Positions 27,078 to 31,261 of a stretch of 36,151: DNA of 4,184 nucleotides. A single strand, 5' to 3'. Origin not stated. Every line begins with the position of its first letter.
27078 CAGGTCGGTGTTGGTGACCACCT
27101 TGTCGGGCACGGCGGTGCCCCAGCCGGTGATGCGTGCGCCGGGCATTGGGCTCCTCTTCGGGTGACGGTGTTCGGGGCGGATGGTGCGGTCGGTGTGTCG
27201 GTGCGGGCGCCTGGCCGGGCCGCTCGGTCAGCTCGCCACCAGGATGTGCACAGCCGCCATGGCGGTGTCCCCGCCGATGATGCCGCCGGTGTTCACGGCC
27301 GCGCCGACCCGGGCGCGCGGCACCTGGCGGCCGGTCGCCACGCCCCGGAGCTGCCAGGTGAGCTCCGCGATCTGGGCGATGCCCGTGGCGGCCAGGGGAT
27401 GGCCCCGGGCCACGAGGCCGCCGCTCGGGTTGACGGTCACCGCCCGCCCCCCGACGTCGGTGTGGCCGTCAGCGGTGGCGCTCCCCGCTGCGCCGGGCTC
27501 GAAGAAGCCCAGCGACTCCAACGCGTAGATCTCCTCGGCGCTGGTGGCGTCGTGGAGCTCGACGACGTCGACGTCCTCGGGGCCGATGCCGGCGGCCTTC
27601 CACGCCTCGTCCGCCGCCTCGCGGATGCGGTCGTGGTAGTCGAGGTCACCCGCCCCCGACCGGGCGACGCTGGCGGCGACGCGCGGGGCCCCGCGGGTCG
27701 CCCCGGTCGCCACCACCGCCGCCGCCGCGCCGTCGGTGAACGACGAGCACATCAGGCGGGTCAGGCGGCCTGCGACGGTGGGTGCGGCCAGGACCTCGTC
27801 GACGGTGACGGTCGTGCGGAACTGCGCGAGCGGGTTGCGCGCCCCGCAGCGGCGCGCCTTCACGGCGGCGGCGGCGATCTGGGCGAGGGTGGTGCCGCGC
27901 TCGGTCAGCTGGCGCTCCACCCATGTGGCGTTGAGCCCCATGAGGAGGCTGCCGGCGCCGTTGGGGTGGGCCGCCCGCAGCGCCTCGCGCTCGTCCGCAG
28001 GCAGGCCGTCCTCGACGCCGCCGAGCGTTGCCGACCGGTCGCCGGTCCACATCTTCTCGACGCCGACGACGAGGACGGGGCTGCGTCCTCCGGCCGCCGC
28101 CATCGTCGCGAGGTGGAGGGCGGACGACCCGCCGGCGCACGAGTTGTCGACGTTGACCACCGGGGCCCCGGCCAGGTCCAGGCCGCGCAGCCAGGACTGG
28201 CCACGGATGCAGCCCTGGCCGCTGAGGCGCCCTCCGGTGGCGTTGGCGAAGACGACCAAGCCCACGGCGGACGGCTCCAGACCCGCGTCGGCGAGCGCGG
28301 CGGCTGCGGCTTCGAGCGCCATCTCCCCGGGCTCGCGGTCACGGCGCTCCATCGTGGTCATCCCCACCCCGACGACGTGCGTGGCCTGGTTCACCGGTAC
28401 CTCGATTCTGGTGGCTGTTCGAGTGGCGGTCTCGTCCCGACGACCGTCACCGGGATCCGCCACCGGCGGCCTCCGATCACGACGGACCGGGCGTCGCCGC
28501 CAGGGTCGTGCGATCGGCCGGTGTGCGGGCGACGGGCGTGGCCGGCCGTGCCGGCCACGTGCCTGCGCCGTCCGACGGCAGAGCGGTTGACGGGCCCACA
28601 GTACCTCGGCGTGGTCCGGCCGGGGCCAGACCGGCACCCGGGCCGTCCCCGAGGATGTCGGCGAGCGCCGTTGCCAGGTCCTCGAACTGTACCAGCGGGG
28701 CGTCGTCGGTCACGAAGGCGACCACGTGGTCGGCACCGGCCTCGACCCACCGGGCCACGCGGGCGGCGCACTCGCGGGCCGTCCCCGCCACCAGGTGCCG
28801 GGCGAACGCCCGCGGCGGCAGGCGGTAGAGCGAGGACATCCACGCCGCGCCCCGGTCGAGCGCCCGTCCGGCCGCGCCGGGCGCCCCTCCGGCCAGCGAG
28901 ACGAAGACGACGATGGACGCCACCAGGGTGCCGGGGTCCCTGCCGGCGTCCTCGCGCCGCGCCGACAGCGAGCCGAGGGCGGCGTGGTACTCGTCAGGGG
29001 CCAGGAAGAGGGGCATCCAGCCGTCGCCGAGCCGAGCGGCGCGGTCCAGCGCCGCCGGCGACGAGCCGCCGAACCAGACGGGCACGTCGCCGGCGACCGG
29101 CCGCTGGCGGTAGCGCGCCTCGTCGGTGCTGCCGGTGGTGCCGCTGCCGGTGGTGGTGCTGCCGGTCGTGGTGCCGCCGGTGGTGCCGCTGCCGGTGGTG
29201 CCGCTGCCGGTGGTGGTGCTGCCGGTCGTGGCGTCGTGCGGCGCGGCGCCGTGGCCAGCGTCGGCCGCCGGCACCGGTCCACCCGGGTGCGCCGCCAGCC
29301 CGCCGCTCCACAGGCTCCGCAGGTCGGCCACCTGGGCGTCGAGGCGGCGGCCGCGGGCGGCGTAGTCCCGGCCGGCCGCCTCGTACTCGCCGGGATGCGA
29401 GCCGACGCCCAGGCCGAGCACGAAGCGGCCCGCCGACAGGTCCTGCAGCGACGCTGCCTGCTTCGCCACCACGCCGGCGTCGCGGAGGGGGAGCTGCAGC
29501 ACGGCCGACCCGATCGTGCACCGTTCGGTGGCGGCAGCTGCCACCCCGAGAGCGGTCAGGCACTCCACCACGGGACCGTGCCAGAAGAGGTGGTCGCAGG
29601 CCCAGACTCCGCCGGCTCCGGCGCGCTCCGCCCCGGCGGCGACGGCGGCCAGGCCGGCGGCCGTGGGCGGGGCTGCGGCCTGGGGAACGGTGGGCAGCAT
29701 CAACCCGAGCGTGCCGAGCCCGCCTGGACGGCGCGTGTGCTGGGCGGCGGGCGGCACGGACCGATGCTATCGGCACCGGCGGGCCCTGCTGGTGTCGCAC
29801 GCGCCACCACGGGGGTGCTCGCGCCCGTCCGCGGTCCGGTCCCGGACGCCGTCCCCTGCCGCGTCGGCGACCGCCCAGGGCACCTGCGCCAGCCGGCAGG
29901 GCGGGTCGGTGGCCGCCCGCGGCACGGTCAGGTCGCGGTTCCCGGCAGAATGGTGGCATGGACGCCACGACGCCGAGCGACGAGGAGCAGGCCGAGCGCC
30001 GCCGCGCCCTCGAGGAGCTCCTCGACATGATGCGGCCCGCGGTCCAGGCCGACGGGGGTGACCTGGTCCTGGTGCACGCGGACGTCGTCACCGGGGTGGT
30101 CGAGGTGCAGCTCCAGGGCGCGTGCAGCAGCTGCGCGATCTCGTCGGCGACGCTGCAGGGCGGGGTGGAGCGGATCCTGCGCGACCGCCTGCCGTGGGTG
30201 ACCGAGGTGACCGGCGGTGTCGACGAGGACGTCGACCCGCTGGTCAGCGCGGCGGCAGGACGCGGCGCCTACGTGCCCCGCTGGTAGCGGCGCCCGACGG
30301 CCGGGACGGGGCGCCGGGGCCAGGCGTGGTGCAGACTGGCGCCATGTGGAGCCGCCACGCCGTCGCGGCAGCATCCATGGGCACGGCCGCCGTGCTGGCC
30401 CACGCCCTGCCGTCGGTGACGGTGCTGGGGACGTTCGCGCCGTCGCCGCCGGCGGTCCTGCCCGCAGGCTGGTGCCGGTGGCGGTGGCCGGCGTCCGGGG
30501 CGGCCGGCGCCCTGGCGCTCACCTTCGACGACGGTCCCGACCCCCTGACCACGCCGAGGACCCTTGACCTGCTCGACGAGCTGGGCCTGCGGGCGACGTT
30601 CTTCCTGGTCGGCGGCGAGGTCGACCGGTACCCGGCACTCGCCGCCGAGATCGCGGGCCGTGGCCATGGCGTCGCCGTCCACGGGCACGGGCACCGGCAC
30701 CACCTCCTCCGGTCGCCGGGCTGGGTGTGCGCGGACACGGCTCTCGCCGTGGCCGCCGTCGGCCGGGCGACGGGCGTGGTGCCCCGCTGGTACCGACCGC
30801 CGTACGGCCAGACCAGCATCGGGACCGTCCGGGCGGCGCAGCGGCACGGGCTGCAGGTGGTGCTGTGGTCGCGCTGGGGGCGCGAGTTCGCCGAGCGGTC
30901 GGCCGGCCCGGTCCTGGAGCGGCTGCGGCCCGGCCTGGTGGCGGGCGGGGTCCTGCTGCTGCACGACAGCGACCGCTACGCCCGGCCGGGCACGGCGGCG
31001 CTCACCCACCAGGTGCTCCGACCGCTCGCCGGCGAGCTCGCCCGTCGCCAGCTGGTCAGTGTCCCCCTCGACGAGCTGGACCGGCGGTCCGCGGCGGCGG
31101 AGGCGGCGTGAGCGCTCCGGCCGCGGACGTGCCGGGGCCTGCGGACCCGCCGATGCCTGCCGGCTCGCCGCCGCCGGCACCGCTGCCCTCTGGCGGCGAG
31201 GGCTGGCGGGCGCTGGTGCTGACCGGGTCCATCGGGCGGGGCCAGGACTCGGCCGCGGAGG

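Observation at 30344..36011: Deacetylase - GT28 (MGDG-synthase-like) - GT4 - methyltransferase - terpene-cyclase-fold cassette: an uncharacterised glycolipid/envelope pathway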

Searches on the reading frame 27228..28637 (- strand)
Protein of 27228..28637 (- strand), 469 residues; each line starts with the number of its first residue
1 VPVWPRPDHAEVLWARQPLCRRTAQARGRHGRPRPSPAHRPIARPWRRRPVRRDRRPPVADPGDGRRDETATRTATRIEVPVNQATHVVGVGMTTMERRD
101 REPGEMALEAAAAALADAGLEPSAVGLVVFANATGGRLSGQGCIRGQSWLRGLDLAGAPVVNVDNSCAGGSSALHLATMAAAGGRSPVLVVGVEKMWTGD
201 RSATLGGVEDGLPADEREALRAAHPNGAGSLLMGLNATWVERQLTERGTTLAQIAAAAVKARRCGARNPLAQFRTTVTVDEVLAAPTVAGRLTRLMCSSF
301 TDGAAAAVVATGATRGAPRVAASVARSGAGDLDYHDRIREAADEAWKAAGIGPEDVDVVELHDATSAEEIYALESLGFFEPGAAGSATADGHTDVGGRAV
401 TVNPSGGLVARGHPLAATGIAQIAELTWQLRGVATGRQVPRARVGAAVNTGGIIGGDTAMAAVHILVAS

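Call 6: search_protein_families(library=pfam, proteins=[window:27228-28637:-], max_evalue=0.01)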
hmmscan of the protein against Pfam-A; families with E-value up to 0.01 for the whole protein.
window:27228-28637:- (469 aa): 5 families
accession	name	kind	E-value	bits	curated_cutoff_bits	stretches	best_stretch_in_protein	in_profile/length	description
PF22691.2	Thiolase_C_1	-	3.2e-33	114.9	28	1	335-456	17-136/144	Thiolase C-terminal domain-like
PF00108.29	Thiolase_N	-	2e-11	44.2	26.4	1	88-311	3-258/260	Thiolase, N-terminal domain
PF02803.24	Thiolase_C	-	4.4e-09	36.5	27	1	341-431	27-98/123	Thiolase, C-terminal domain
PF02801.28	Ketoacyl-synt_C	-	7.7e-05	23.1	20.8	0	337-365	26-54/119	Beta-ketoacyl synthase, C-terminal domain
PF08545.16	ACP_syn_III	-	0.00019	21.7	24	0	163-196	3-37/80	3-Oxoacyl-[acyl-carrier-protein (ACP)] synthase III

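Call 10: search_protein_families(library=ncbifam, proteins=[window:27228-28637:-], max_evalue=0.001)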
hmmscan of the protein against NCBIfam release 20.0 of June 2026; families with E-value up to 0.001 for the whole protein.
window:27228-28637:- (469 aa): 29 families (the best 25 are shown)
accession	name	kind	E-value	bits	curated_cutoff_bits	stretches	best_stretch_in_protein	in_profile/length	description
NF006102.0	PRK08256.1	subfamily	1.2e-76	258.4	436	1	84-456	3-383/394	lipid-transfer protein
NF004720.0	PRK06064.1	subfamily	6.3e-68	229.3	420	1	86-466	4-385/389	thiolase domain-containing protein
NF053570.1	AcCoTHIOL_METTL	equivalog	1.9e-59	201.5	600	1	88-467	6-382/385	acetyl-CoA acetyltransferase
NF004715.0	PRK06059.1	equivalog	2e-56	191.7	424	2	318-456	257-392/399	lipid-transfer protein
NF004810.0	PRK06157.1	equivalog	8.8e-51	173.3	403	1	84-463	7-392/400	acetyl-CoA acetyltransferase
NF009228.0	PRK12578.1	subfamily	8.4e-46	156.3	485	1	86-452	5-375/387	thiolase domain-containing protein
NF053628.1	BnzsclthlBbsBGT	equivalog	8.6e-46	156.5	750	1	83-468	4-387/389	benzoylsuccinyl-CoA thiolase subunit BbsB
NF005704.0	PRK07516.1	subfamily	1.4e-45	155.9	412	1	85-453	3-376/389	thiolase domain-containing protein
NF004936.0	PRK06289.1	equivalog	9.5e-39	133.3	375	2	337-455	277-394/405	acetyl-CoA acetyltransferase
NF004721.0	PRK06065.1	equivalog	2.1e-33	115.7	455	1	78-447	4-376/393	thiolase domain-containing protein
NF004982.0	PRK06365.1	equivalog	5.7e-32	111.3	695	2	339-433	296-391/430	thiolase domain-containing protein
NF004811.0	PRK06158.1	subfamily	6.9e-31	107.6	421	1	86-457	10-373/384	acetyl-CoA acetyltransferase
NF006010.0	PRK08142.1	subfamily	8.7e-29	100.4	462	1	95-463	17-383/388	thiolase domain-containing protein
NF006180.0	PRK08313.1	subfamily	2e-26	92.7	514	1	84-452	4-372/389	thiolase domain-containing protein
NF005892.0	PRK07855.1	subfamily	1.5e-24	86.6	469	1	82-442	4-369/390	lipid-transfer protein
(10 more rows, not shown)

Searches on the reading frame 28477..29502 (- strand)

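Call 9: search_protein_families(library=pfam, proteins=[window:28477-29502:-], max_evalue=0.001)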
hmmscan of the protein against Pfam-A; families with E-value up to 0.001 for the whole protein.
window:28477-29502:- (341 aa): 1 family
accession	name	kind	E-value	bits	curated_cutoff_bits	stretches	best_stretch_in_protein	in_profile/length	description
PF00296.26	Bac_luciferase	-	1.9e-30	106.8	27.9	2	113-201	139-228/314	Luciferase-like monooxygenase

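Call 10: search_protein_families(library=ncbifam, proteins=[window:28477-29502:-], max_evalue=0.001)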
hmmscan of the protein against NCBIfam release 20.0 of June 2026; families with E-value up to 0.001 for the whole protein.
window:28477-29502:- (341 aa): 22 families
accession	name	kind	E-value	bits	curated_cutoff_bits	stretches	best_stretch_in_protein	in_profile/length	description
TIGR03619.1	F420_Rv2161c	subfamily_domain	3.4e-34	118.5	166.9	2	4-82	69-147/247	TIGR03619 family F420-dependent LLM class oxidoreductase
TIGR03571.1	lucif_BA3436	subfamily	1.5e-14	54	303.9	1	4-67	92-155/304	TIGR03571 family LLM class oxidoreductase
TIGR03857.1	F420_MSMEG_2249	hypoth_equivalog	6.9e-13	48.5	218.4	1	7-74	68-133/329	TIGR03857 family LLM class F420-dependent oxidoreductase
TIGR03559.1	F420_Rv3520c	subfamily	5.6e-12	45.4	335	1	118-196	142-223/325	LLM class F420-dependent oxidoreductase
TIGR03854.1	F420_MSMEG_3544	hypoth_equivalog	7.4e-11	41.9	295.6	1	121-189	137-204/290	TIGR03854 family LLM class F420-dependent oxidoreductase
TIGR03560.1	F420_Rv1855c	subfamily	1.7e-10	41.1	231.4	1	7-67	78-141/227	TIGR03560 family F420-dependent LLM class oxidoreductase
NF002619.0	PRK02271.1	equivalog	5.3e-10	39.1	276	0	113-204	126-216/329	5,10-methylenetetrahydromethanopterin reductase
TIGR03621.1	F420_MSMEG_2516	subfamily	4.4e-09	35.9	213.15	1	5-57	66-118/295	TIGR03621 family F420-dependent LLM class oxidoreductase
TIGR03620.1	F420_MSMEG_4141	subfamily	1.6e-08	34.2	219.8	0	6-41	69-106/280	TIGR03620 family F420-dependent LLM class oxidoreductase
TIGR04020.1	seco_metab_LLM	subfamily_domain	2.4e-08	33.5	244.45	1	4-71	76-143/341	MupA/Atu3671 family FMN-dependent luciferase-like monooxygenase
TIGR03555.1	F420_mer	equivalog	5.2e-08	32.6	348.7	1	117-197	128-208/325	5,10-methylenetetrahydromethanopterin reductase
TIGR03557.1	F420_G6P_family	subfamily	1.5e-07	30.9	210.4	1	10-155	79-227/316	TIGR03557 family F420-dependent LLM class oxidoreductase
TIGR04027.1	LLM_KPN_01858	hypoth_equivalog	1.6e-07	30.6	412.9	1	2-69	75-142/326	putative FMN-dependent luciferase-like monooxygenase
TIGR04024.1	F420_NP1902A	hypoth_equivalog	2e-07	30.1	345.4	0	120-205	134-219/330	TIGR04024 family LLM class F420-dependent oxidoreductase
TIGR03841.1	F420_Rv3093c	subfamily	2.1e-07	30.6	213.65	0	6-68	62-124/298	LLM class F420-dependent oxidoreductase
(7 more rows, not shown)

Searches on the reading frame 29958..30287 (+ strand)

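Call 10: search_protein_families(library=ncbifam, proteins=[window:29958-30287:+], max_evalue=0.001)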
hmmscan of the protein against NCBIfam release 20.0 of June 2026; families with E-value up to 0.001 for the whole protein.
window:29958-30287:+ (109 aa): 2 families
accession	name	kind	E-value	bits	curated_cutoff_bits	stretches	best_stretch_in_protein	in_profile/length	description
TIGR02000.1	NifU_proper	equivalog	8.4e-13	48.4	273.3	1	13-84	219-287/290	Fe-S cluster assembly protein NifU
TIGR03341.1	YhgI_GntY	equivalog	4.6e-06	26.6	269.35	1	21-87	114-179/190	Fe-S biogenesis protein NfuA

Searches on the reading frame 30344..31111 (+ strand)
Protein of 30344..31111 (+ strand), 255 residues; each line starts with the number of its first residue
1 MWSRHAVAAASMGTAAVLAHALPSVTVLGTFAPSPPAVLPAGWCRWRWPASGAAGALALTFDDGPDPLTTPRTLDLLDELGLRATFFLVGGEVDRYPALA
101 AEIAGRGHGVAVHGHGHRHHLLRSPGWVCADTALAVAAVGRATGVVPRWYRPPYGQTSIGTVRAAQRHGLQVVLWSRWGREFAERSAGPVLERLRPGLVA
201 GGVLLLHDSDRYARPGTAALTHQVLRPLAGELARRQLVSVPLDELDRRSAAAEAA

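Call 6: search_protein_families(library=pfam, proteins=[window:30344-31111:+], max_evalue=0.01)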
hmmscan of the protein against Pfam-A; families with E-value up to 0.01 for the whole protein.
window:30344-31111:+ (255 aa): 1 family
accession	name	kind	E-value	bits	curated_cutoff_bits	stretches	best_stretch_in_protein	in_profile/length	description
PF01522.26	Polysacc_deac_1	-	8.9e-27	94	23.1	1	56-173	8-124/124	Polysaccharide deacetylase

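Call 10: search_protein_families(library=ncbifam, proteins=[window:30344-31111:+], max_evalue=0.001)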
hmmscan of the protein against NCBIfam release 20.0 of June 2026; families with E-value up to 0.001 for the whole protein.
window:30344-31111:+ (255 aa): 8 families
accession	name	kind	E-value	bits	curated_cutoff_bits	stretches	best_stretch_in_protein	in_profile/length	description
TIGR04243.1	nodulat_NodB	equivalog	1.5e-25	89.9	240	1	57-238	4-192/197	chitooligosaccharide deacetylase NodB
TIGR02764.1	spore_ybaN_pdaB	equivalog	1.5e-24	86.9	237.4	1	57-214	8-165/191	polysaccharide deacetylase family sporulation protein PdaB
NF045821.1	PgAcgDacpgdA1_Bac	equivalog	6.6e-19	67.9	400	1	56-208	89-241/282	peptidoglycan-N-acetylglucosamine deacetylase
NF045820.1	PgAcgDacpgdA_Strep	equivalog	4e-13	49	800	1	57-209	270-419/463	peptidoglycan-N-acetylglucosamine deacetylase PgdA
NF045822.1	PgAcgDacpgdA2_Bac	equivalog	1.1e-11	44.6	400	1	59-157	74-171/274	peptidoglycan-N-acetylglucosamine deacetylase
TIGR03006.1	pepcterm_polyde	equivalog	2e-11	43.5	276.2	1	71-153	37-119/272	XrtA system polysaccharide deacetylase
TIGR02884.1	spore_pdaA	equivalog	6.6e-11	42.3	298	1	57-177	39-160/224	delta-lactam-biosynthetic de-N-acetylase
TIGR02873.1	spore_ylxY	hypoth_equivalog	7e-11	41.9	391.5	1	71-214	101-244/268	probable sporulation protein, polysaccharide deacetylase family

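Call 15: search_solved_structures(query=window:30344-31111:+, max_evalue=0.001)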
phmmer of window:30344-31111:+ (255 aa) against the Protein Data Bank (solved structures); distinct sequences matched with E-value up to 0.001: 36.
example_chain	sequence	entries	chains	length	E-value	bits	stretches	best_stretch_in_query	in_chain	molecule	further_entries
7y51_A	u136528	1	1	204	3.5e-23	85.3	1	50-239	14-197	Predicted xylanase/chitin deacetylase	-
7fbw_A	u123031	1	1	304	1.1e-22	83.7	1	50-238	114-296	Predicted xylanase/chitin deacetylase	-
5o6y_A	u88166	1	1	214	3.2e-19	72.4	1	54-217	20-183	Peptidoglycan N-acetylglucosamine deacetylase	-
5o6y_B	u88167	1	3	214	4.9e-18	68.5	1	54-217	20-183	Peptidoglycan N-acetylglucosamine deacetylase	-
4l1g_A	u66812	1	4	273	7.5e-18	67.9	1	47-217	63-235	Peptidoglycan N-acetylglucosamine deacetylase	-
2cc0_A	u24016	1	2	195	5.9e-17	64.9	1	54-230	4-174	ACETYL-XYLAN ESTERASE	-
2c71_A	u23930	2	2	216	1.5e-15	60.3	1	56-220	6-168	GLYCOSIDE HYDROLASE, FAMILY 11:CLOSTRIDIUM CELLULOSOME ENZYME, DOCKERIN TYPE I:POLYSACCHAR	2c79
2y8u_A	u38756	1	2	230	1e-14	57.6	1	55-209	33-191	CHITIN DEACETYLASE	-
6h8l_A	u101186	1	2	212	1.4e-14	57.2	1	56-245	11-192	Peptidoglycan-N-acetylmuramic acid deacetylase PdaC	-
5lfz_A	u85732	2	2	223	5.5e-14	55.2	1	55-210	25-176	ArCE4A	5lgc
6h8n_A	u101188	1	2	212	9.5e-14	54.4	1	56-245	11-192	Peptidoglycan-N-acetylmuramic acid deacetylase PdaC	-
2c1g_A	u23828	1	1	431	1.2e-13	54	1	56-209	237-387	PEPTIDOGLYCAN GLCNAC DEACETYLASE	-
7bly_A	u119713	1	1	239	1.6e-13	53.6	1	55-187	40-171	Aspergillus niger contig An12c0130, genomic contig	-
2c1i_A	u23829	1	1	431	6.3e-13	51.7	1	56-209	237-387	PEPTIDOGLYCAN GLCNAC DEACETYLASE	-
2w3z_A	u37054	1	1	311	2.8e-10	43.1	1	53-212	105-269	PUTATIVE DEACETYLASE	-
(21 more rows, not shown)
